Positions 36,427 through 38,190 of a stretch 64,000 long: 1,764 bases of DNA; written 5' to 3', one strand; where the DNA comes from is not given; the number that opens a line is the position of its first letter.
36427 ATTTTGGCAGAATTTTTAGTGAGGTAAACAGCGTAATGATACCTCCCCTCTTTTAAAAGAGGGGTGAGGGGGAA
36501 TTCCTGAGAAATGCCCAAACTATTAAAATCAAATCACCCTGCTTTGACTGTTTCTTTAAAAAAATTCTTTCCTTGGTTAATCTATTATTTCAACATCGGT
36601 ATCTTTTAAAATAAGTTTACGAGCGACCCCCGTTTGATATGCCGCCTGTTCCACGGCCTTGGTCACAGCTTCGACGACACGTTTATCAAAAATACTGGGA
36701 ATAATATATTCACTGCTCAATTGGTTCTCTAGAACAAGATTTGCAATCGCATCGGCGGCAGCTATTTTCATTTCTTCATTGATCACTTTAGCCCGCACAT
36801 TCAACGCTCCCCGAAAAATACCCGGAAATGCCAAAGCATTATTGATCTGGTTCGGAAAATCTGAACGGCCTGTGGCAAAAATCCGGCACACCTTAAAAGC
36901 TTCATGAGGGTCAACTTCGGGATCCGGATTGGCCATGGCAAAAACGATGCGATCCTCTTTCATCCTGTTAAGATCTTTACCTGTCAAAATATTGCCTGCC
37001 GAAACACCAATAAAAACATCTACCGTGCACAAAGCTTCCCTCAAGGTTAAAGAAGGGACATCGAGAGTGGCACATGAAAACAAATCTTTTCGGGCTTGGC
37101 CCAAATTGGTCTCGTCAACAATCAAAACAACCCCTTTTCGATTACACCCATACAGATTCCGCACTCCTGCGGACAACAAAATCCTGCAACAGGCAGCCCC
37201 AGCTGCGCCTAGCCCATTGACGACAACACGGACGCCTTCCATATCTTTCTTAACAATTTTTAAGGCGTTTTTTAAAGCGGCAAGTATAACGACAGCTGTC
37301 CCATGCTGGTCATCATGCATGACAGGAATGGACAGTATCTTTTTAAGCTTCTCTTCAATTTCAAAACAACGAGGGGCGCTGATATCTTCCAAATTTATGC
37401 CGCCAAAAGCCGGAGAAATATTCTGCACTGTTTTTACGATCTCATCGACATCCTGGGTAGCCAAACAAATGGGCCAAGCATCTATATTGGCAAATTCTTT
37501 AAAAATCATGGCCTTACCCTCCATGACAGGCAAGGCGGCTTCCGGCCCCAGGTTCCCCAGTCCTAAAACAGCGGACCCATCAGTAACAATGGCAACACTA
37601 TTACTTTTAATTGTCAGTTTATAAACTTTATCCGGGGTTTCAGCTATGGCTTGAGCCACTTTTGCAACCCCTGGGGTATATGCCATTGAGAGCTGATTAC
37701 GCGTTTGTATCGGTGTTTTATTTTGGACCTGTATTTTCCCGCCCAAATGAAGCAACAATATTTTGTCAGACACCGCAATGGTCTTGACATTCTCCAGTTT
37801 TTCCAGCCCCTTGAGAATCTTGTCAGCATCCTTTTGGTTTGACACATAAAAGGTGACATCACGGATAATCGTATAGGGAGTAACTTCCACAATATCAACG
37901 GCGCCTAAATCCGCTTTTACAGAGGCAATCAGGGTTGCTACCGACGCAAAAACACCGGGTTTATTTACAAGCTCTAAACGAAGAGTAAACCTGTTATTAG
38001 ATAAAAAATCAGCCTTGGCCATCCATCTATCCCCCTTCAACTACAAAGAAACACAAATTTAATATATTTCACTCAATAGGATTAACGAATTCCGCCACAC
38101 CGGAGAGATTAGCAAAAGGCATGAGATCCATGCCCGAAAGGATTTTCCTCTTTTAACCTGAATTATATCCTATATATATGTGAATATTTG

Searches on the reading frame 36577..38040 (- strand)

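Call 68: search_protein_families(library=pfam, proteins=[window:36577-38040:-])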
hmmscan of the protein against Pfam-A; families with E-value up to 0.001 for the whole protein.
window:36577-38040:- (487 aa): 4 families
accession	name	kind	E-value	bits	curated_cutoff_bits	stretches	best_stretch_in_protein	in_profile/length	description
PF00390.24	malic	-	2.8e-30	105.9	23.1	1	102-233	3-182/182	Malic enzyme, N-terminal domain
PF03949.21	Malic_M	-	1.9e-16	60.6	23.5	1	247-465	3-255/258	Malic enzyme, NAD binding domain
PF13291.12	ACT_4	-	7.2e-07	30.2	27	1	18-88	7-78/80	ACT domain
PF01842.31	ACT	-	0.00015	22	27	0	19-83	2-65/66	ACT domain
